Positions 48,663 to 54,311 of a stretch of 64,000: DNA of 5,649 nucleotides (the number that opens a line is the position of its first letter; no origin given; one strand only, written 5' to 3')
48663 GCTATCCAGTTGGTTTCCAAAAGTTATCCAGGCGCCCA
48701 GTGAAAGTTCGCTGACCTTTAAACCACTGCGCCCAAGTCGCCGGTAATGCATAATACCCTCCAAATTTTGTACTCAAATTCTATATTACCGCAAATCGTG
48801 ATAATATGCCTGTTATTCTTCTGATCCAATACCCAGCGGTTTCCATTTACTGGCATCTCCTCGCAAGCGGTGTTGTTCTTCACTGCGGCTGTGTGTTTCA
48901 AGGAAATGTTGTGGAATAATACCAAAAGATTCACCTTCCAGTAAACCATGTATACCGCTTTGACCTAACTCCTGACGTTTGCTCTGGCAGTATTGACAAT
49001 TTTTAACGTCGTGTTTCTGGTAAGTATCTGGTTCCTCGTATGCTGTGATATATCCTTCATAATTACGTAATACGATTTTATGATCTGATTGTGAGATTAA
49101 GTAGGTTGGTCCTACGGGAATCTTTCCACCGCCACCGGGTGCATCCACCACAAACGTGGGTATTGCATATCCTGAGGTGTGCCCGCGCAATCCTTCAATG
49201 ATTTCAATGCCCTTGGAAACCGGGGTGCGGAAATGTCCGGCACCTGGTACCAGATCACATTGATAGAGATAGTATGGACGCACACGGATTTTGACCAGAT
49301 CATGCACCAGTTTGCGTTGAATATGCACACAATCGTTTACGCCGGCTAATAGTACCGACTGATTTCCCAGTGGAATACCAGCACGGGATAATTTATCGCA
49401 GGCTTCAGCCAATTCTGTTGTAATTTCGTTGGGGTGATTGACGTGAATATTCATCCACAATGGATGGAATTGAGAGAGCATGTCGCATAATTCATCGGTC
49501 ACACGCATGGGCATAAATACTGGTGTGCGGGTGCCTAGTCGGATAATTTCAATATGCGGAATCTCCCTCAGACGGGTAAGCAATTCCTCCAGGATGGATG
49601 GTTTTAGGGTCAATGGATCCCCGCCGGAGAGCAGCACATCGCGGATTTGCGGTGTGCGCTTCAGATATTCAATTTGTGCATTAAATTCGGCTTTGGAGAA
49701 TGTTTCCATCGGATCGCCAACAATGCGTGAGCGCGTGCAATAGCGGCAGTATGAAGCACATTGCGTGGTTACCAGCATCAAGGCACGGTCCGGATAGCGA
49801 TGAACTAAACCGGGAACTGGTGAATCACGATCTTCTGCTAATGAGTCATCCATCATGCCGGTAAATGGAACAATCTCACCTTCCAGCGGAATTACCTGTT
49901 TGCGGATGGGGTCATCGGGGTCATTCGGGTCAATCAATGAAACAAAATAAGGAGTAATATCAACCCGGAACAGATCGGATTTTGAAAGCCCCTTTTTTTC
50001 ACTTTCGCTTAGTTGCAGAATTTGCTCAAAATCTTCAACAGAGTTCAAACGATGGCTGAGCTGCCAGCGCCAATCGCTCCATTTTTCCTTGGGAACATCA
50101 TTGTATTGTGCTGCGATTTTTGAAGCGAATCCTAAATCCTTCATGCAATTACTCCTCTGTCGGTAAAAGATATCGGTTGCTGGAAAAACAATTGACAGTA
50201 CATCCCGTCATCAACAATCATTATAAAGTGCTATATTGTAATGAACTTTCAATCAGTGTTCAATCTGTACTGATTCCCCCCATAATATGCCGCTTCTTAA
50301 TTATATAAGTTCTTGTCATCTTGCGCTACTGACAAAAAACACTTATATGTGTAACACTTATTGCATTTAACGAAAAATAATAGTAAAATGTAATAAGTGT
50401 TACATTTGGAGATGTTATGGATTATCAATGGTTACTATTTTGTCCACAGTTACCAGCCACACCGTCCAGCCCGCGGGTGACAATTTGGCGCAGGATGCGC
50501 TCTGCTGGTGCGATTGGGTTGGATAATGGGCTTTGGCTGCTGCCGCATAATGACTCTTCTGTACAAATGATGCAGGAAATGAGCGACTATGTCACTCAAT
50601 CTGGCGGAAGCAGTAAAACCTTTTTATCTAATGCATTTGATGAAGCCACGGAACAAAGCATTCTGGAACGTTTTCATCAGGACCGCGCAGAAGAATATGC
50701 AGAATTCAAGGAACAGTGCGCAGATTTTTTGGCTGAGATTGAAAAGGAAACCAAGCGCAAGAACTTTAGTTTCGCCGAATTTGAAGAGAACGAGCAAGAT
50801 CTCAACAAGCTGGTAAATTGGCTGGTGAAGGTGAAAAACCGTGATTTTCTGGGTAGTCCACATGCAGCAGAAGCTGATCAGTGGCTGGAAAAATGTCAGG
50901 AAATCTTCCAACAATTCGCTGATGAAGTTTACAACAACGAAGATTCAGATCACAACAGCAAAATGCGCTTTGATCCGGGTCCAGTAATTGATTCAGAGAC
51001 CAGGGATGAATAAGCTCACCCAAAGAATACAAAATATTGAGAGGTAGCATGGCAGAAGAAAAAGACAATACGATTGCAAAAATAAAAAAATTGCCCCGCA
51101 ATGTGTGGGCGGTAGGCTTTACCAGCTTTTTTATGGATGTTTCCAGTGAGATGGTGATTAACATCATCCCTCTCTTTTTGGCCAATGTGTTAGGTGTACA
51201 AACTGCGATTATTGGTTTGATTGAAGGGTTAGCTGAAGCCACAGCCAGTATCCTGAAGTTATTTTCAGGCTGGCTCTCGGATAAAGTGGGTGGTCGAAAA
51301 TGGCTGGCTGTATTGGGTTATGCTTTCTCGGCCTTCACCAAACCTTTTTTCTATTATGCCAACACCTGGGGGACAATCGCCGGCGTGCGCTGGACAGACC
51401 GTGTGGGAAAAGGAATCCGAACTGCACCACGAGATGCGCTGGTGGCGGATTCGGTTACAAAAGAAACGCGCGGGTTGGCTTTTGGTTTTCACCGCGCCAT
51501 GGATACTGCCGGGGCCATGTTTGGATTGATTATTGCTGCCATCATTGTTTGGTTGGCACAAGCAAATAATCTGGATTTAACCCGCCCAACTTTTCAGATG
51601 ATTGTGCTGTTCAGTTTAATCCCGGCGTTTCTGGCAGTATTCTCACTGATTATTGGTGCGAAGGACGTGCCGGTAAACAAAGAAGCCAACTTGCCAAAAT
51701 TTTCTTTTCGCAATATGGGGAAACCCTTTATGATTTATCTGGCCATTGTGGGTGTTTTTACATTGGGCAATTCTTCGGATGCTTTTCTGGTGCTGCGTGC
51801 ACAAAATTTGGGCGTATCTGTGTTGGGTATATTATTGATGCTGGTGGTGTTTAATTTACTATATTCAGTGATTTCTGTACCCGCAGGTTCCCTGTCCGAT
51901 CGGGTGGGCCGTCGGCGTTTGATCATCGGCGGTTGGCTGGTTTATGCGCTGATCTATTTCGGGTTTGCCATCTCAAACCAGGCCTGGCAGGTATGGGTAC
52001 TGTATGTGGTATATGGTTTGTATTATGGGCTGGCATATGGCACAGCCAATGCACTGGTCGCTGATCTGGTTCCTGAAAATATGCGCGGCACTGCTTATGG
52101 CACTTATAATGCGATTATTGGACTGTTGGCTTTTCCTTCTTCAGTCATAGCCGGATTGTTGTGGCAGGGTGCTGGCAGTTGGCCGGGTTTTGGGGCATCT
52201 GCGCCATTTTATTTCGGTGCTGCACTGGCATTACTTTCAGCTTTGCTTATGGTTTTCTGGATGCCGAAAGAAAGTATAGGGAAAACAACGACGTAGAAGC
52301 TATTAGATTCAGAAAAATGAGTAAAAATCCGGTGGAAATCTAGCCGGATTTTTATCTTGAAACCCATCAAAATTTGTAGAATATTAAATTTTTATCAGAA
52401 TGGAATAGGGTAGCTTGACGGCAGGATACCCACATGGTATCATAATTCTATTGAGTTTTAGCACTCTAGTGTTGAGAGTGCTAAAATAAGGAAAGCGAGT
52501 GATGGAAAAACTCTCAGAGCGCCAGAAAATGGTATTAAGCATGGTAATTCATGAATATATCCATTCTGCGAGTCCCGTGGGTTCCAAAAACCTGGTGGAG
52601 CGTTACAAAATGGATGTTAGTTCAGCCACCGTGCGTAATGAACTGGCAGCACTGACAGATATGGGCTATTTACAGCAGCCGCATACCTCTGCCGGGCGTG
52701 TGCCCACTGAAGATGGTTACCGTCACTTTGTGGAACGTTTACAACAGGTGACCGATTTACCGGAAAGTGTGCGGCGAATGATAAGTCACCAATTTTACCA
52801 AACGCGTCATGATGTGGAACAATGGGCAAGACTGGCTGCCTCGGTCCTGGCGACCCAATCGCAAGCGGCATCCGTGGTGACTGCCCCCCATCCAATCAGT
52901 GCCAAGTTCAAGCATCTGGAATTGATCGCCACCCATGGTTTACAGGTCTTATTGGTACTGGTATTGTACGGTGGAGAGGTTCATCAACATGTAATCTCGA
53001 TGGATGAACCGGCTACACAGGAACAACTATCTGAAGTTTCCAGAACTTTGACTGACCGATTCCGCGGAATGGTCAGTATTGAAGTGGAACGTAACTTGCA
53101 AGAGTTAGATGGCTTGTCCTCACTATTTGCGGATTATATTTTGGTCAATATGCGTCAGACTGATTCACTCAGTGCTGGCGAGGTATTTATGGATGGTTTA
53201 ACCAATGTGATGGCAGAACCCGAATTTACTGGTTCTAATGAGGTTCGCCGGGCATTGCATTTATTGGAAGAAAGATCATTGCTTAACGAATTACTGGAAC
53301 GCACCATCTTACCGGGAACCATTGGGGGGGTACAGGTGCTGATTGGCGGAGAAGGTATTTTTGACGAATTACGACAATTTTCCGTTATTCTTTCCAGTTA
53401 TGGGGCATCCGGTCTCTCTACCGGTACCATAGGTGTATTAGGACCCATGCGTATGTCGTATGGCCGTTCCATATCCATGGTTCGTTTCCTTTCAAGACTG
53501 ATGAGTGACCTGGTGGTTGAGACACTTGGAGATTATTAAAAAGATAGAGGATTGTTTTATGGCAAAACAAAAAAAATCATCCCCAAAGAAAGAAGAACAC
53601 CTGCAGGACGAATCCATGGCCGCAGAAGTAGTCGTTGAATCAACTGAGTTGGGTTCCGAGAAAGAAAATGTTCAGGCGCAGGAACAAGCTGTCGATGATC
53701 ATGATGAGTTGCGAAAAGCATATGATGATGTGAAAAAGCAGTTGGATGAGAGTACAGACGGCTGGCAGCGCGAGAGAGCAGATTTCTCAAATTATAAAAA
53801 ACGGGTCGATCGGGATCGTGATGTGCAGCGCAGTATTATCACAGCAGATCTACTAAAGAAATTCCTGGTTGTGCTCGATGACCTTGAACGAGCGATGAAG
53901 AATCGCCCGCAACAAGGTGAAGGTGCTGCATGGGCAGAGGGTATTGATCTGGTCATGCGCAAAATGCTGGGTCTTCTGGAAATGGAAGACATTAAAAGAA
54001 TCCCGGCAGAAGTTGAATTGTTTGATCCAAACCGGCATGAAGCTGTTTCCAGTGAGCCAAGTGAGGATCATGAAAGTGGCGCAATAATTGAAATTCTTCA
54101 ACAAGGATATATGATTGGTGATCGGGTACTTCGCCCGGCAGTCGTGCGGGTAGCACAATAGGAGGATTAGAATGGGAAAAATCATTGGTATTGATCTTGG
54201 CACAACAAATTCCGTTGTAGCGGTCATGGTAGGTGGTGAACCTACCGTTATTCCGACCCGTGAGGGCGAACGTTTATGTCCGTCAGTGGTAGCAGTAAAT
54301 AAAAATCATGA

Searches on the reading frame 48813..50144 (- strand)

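Call 95: search_protein_families(library=pfam, proteins=[window:48813-50144:-], max_evalue=0.00001)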
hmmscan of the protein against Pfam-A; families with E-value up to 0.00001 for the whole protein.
window:48813-50144:- (443 aa): 2 families
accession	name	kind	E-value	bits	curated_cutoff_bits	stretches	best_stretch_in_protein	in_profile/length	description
PF12544.13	LAM_C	-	4.8e-38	130.6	26.7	1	316-426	1-113/127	Lysine-2,3-aminomutase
PF04055.27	Radical_SAM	-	1.5e-15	58.2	29.5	1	124-271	2-156/166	Radical SAM superfamily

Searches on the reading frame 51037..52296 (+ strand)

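Call 95: search_protein_families(library=pfam, proteins=[window:51037-52296:+], max_evalue=0.00001)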
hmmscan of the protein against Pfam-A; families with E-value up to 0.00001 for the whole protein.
window:51037-52296:+ (419 aa): 3 families
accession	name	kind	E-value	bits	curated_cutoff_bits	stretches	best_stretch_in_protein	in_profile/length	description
PF07690.21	MFS_1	-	3.2e-41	141.8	33.4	2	27-238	2-213/347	Major Facilitator Superfamily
PF12832.13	MFS_1_like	-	7.6e-11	42.1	25.2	1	46-381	24-367/373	MFS_1 like family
PF00083.30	Sugar_tr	-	5.7e-06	25.9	22.3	0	262-408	45-191/452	Sugar (and other) transporter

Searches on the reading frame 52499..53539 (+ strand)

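Call 95: search_protein_families(library=pfam, proteins=[window:52499-53539:+], max_evalue=0.00001)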
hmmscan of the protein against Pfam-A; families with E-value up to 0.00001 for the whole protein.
window:52499-53539:+ (346 aa): 1 family
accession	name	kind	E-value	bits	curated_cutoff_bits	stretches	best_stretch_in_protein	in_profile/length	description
PF01628.27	HrcA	-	1.5e-44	153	22.2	1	108-325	2-215/215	HrcA protein C terminal domain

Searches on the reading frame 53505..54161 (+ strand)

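Call 95: search_protein_families(library=pfam, proteins=[window:53505-54161:+], max_evalue=0.00001)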
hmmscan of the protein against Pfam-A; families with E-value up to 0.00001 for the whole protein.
window:53505-54161:+ (218 aa): 1 family
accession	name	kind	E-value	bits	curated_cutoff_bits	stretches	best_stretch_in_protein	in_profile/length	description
PF01025.24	GrpE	-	2.9e-43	147.8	25.8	1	57-218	4-165/165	GrpE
